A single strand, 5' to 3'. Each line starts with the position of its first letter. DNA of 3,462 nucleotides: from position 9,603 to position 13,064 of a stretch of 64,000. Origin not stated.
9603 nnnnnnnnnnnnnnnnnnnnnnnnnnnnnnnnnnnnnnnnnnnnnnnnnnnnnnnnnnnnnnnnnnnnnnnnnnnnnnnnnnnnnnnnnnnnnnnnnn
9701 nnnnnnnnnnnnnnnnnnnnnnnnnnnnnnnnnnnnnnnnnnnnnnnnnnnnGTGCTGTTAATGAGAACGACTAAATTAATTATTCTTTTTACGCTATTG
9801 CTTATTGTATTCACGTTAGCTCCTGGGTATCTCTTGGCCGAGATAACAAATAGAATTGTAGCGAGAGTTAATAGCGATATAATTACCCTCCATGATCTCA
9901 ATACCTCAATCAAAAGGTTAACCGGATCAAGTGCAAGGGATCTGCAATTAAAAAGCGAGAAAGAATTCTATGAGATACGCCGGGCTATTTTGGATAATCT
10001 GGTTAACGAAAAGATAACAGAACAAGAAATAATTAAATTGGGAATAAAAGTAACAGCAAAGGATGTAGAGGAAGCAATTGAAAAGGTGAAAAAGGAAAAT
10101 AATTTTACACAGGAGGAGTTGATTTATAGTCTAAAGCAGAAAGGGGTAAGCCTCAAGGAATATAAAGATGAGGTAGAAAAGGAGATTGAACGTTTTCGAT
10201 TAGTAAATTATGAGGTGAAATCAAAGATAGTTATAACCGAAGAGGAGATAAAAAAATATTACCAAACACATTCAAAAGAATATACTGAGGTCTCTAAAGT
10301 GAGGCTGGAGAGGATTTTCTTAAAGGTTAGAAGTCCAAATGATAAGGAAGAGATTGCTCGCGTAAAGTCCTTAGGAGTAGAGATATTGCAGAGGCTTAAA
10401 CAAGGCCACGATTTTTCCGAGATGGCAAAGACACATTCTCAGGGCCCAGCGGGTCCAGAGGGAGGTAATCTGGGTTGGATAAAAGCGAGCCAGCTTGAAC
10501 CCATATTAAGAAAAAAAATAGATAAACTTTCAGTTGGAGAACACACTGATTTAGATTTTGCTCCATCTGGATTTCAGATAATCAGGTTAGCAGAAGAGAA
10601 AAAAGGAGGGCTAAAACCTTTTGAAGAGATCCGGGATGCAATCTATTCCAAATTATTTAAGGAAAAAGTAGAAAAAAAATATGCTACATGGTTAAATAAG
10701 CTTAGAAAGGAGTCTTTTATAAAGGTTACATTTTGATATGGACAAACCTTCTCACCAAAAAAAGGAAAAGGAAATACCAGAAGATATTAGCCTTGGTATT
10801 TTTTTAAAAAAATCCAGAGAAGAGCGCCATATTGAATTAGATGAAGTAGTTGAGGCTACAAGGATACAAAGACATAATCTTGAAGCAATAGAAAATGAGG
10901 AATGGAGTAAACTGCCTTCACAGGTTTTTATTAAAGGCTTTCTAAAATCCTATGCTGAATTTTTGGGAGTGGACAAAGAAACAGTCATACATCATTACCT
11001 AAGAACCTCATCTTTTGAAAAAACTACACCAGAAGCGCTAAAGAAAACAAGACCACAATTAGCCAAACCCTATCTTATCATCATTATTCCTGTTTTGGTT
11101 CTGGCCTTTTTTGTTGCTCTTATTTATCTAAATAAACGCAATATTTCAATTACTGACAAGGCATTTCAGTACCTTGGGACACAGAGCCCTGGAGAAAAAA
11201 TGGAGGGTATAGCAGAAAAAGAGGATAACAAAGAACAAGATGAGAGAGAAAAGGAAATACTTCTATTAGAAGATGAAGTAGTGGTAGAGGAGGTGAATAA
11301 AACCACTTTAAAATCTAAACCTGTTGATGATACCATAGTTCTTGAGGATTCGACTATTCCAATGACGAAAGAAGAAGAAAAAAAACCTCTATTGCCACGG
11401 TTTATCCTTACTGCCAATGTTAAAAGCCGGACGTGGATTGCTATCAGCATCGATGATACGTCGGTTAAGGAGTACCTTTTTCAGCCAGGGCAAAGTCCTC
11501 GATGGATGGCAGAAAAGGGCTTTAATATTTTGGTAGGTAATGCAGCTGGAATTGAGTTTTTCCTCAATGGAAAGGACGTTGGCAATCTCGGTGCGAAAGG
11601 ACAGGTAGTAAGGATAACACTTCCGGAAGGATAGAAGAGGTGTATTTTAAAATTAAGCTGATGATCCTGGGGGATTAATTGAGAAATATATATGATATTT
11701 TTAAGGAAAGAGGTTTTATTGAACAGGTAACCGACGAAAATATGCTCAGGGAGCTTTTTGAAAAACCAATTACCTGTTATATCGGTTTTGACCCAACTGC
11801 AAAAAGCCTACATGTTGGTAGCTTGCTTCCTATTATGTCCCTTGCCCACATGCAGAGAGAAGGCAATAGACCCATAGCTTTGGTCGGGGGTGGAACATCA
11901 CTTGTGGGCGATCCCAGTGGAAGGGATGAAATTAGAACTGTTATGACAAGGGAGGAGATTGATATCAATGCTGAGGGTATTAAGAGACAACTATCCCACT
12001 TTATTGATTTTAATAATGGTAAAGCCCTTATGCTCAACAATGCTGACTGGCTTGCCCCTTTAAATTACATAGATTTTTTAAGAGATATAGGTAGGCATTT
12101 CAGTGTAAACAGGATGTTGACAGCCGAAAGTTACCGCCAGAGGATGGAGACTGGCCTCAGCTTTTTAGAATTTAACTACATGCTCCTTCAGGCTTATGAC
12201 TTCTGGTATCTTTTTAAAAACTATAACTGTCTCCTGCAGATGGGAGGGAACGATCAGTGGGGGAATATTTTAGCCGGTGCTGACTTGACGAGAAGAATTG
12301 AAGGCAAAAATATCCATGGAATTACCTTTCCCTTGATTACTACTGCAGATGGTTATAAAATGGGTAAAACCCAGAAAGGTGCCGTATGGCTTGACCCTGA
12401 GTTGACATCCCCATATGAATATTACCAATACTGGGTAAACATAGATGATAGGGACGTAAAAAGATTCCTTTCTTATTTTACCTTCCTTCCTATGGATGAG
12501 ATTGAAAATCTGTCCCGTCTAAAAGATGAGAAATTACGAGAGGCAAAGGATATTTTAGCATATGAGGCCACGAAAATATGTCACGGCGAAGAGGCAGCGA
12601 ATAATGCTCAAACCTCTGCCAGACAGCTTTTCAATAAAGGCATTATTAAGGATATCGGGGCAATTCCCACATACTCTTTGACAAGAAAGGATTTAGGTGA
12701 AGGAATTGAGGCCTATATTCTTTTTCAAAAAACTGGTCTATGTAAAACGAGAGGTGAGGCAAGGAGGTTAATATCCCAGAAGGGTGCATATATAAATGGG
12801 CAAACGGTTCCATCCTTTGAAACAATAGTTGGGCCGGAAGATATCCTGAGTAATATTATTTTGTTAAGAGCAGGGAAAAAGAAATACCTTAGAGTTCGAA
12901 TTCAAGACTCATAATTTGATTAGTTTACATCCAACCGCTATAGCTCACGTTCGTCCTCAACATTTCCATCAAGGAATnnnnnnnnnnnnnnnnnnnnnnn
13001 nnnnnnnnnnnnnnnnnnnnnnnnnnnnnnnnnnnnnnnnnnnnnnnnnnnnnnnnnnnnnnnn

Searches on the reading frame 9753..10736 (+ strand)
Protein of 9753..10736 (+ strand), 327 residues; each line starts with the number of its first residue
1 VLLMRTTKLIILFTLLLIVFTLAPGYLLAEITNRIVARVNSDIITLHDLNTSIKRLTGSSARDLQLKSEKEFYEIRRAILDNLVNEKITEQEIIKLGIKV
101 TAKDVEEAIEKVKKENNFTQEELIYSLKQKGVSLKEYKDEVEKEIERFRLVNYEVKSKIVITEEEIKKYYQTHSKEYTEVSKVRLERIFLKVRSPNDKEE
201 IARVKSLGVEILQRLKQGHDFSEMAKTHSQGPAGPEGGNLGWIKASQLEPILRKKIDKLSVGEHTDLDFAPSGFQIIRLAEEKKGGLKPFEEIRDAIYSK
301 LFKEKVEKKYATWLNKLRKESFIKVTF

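Call 23: search_protein_families(library=pfam, proteins=[window:9753-10736:+], max_evalue=0.00001)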
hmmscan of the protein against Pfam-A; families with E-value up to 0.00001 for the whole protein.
window:9753-10736:+ (327 aa): 6 families
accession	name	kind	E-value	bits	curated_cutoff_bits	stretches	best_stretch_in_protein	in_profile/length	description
PF13624.11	SurA_N_3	-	2.9e-16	60.2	27.2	1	5-146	6-157/162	SurA-like N-terminal domain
PF09312.16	SurA_N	-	6e-16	59.1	30.8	1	33-145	2-112/118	SurA N-terminal domain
PF00639.27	Rotamase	-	1.1e-13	52.4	21.7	1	188-280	2-96/97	PPIC-type PPIASE domain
PF13616.12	Rotamase_3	-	1.1e-13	52.1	22.5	1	166-282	3-115/116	PPIC-type PPIASE domain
PF13623.11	SurA_N_2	-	1.9e-13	50.9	28.5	1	9-121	12-132/145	SurA-like N-terminal domain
PF13145.12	Rotamase_2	-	2.3e-11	45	27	1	161-295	1-121/121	PPIC-type PPIASE domain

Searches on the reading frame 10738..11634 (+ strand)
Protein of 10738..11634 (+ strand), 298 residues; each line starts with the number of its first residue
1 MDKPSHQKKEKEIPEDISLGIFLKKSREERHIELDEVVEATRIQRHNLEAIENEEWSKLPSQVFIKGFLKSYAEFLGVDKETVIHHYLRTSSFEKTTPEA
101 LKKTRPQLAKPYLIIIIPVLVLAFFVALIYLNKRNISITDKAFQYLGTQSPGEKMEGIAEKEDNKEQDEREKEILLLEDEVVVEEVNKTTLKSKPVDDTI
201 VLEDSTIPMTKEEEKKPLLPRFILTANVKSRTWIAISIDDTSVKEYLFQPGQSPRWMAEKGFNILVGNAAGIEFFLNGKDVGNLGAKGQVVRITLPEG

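Call 23: search_protein_families(library=pfam, proteins=[window:10738-11634:+], max_evalue=0.00001)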
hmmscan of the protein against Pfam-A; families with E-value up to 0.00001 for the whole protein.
window:10738-11634:+ (298 aa): 3 families
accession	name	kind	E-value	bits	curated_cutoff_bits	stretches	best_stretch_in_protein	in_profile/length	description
PF13413.12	HTH_25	-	3.3e-21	75.3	24.6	1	23-82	2-61/62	Helix-turn-helix domain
PF13464.11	RodZ_C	-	1.2e-12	48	23.9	1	228-294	4-72/72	RodZ C-terminal domain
PF12844.13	HTH_19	-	8.4e-10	38.9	30.2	1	20-87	1-62/64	Helix-turn-helix domain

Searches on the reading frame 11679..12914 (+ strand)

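Call 23: search_protein_families(library=pfam, proteins=[window:11679-12914:+], max_evalue=0.00001)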
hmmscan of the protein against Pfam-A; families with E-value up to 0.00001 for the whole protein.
window:11679-12914:+ (411 aa): 2 families
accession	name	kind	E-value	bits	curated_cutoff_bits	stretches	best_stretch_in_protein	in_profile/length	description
PF00579.31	tRNA-synt_1b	-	1.8e-87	293.8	21.1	1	28-318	3-291/292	tRNA synthetases class I (W and Y)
PF22421.1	SYY_C-terminal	-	2.5e-07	30.9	27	1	350-404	26-81/83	Tyrosine--tRNA ligase SYY-like C-terminal domain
